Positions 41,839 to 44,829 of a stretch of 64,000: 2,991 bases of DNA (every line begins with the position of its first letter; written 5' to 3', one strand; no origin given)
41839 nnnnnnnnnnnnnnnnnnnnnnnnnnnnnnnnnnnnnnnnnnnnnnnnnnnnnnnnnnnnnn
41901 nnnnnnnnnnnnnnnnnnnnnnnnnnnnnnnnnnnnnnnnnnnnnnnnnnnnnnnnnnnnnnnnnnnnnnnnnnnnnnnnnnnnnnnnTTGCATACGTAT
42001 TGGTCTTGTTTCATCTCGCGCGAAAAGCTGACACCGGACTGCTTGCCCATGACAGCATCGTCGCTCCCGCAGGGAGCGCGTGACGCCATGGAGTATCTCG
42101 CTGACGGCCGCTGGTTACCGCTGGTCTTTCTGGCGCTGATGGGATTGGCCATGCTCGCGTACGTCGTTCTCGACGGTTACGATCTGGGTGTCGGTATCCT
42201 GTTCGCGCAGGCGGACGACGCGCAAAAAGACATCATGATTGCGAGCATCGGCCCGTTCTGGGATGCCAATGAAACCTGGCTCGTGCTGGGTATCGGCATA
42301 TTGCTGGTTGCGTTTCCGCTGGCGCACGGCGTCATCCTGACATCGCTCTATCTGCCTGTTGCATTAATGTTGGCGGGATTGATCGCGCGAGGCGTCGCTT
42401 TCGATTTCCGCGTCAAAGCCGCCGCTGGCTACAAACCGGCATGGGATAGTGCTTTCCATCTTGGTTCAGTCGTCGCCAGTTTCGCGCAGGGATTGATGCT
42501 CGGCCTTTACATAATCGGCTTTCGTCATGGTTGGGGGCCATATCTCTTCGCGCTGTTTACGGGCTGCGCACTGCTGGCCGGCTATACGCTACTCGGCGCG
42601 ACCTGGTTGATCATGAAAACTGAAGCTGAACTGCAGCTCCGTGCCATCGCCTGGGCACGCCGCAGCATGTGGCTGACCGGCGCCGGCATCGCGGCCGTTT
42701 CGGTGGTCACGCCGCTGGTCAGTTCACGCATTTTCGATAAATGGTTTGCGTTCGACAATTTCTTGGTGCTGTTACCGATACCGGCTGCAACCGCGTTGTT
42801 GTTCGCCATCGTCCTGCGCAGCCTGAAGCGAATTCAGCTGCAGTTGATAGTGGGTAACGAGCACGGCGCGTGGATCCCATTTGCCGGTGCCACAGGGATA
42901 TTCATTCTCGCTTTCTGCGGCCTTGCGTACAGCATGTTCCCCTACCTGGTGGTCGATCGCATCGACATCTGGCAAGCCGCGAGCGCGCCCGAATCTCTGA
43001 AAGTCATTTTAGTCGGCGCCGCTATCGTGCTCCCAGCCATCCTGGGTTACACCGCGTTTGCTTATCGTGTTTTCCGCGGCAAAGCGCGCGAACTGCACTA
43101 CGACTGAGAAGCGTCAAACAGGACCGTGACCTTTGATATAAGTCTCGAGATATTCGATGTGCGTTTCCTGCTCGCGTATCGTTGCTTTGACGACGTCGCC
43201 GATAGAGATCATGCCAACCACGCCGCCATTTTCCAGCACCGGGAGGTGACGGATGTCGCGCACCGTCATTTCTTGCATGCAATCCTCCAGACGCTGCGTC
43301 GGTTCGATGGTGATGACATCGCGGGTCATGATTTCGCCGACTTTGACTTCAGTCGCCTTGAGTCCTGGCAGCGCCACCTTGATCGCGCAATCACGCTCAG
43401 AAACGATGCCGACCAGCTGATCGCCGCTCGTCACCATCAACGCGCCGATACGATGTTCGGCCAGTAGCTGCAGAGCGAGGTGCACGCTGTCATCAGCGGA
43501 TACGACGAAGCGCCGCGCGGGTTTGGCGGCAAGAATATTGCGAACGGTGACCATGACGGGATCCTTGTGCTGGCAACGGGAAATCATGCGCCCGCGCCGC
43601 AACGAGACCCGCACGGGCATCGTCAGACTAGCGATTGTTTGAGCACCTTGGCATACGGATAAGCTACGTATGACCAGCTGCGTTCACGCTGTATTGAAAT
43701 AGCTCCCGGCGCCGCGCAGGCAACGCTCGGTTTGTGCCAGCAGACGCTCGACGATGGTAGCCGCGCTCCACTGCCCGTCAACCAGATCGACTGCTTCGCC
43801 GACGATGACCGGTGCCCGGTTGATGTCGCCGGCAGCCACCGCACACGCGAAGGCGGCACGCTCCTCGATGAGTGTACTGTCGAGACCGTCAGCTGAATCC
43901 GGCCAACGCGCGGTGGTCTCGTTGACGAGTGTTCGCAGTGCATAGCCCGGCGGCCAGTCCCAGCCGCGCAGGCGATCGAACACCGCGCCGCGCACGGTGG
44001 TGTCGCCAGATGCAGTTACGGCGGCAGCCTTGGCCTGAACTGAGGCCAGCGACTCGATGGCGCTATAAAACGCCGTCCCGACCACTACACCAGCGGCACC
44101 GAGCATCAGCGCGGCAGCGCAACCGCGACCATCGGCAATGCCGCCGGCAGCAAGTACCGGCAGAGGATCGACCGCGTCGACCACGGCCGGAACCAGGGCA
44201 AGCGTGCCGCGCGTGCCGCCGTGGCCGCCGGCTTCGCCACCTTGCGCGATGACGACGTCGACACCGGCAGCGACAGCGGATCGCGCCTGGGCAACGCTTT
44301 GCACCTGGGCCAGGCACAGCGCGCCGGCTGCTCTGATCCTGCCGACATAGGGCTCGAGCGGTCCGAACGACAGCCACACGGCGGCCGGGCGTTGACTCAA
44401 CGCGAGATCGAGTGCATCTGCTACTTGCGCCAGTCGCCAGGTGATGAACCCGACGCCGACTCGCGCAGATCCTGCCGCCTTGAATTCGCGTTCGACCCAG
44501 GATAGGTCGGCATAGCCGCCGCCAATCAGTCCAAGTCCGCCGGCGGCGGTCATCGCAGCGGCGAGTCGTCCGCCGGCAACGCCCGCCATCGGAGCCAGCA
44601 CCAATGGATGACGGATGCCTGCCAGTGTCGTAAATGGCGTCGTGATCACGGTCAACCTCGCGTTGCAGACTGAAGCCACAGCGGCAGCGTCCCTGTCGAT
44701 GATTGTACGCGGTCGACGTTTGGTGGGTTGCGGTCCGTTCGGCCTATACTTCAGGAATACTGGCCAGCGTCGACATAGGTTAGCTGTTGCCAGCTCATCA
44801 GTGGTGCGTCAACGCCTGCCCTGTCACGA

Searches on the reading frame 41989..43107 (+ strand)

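Call 75: search_protein_families(library=ncbifam, proteins=[window:41989-43107:+], max_evalue=0.00001)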
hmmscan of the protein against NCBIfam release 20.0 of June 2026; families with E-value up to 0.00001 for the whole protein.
window:41989-43107:+ (372 aa): 3 families
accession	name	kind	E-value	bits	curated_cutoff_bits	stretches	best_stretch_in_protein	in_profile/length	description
TIGR00203.1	cydB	equivalog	2.5e-33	115.8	117.3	1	43-366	7-365/378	cytochrome d ubiquinol oxidase subunit II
NF011579.0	PRK15003.1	equivalog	1.5e-24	86.9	718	1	43-365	7-365/379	cytochrome d ubiquinol oxidase subunit II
NF011602.0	PRK15028.1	equivalog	2.2e-23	83.3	681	1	43-260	7-231/378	cytochrome d ubiquinol oxidase subunit II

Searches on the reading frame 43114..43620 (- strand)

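Call 75: search_protein_families(library=ncbifam, proteins=[window:43114-43620:-], max_evalue=0.00001)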
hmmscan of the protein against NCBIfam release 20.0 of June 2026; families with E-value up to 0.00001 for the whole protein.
window:43114-43620:- (168 aa): 11 families
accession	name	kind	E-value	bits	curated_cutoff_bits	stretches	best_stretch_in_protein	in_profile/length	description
NF041552.1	TF_PrdR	equivalog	9.2e-12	44.1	795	1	37-158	16-136/577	sigma-54 dependent transcriptional regulator PrdR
NF053704.1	TransRegCcpNBacil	equivalog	2e-10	40.4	260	1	24-148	70-198/208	transcriptional regulator CcpN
NF038279.1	TF_CBS_SpxR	exception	4.9e-09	35.4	600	1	24-156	188-314/427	CBS-HotDog domain-containing transcription factor SpxR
TIGR00393.1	kpsF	subfamily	1.1e-08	35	203.7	1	40-138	169-267/268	KpsF/GutQ family sugar-phosphate isomerase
TIGR01302.1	IMP_dehydrog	equivalog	4.5e-08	32.4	481.5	1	38-149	91-202/450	IMP dehydrogenase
NF053603.1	HhpR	exception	8.6e-08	31.7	520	1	26-153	3-123/282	CBS domain-containing high hydrostatic pressure regulator HhpR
NF011443.0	PRK14869.1-5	equivalog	5.6e-07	28.4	335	0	87-154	64-132/546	putative manganese-dependent inorganic diphosphatase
NF008141.0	PRK10892.1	equivalog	2.6e-06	26.9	505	0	88-147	267-326/328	arabinose-5-phosphate isomerase KdsD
NF011447.0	PRK14869.2-3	equivalog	3.4e-06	25.9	522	0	92-146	245-300/540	putative manganese-dependent inorganic diphosphatase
TIGR00400.1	mgtE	equivalog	6.3e-06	25.2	232.75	1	60-155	169-259/450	magnesium transporter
NF053863.1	DS11_antiphage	equivalog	8.6e-06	25.1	260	0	99-153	82-137/305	CBS domain-containing anti-phage protein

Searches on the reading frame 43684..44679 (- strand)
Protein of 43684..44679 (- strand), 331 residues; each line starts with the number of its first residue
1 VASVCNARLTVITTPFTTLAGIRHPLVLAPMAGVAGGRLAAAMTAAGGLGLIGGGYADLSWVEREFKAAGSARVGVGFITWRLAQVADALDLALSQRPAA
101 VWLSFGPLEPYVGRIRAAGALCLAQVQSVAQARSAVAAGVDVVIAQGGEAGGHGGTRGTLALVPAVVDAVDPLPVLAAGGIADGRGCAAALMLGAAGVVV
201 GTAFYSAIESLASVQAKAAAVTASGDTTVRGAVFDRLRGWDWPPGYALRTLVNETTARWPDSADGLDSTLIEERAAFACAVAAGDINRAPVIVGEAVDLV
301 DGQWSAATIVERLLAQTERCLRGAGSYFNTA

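Call 75: search_protein_families(library=ncbifam, proteins=[window:43684-44679:-], max_evalue=0.00001)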
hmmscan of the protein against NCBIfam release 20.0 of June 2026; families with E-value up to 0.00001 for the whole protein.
window:43684-44679:- (331 aa): 2 families
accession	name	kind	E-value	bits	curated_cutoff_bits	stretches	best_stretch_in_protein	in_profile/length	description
TIGR03151.1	enACPred_II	equivalog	1.7e-47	162.2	453.1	1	14-321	2-304/307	enoyl-[acyl-carrier-protein] reductase FabK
NF002231.0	PRK01130.1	subfamily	3.3e-06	26.3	189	1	108-204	115-213/230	putative N-acetylmannosamine-6-phosphate 2-epimerase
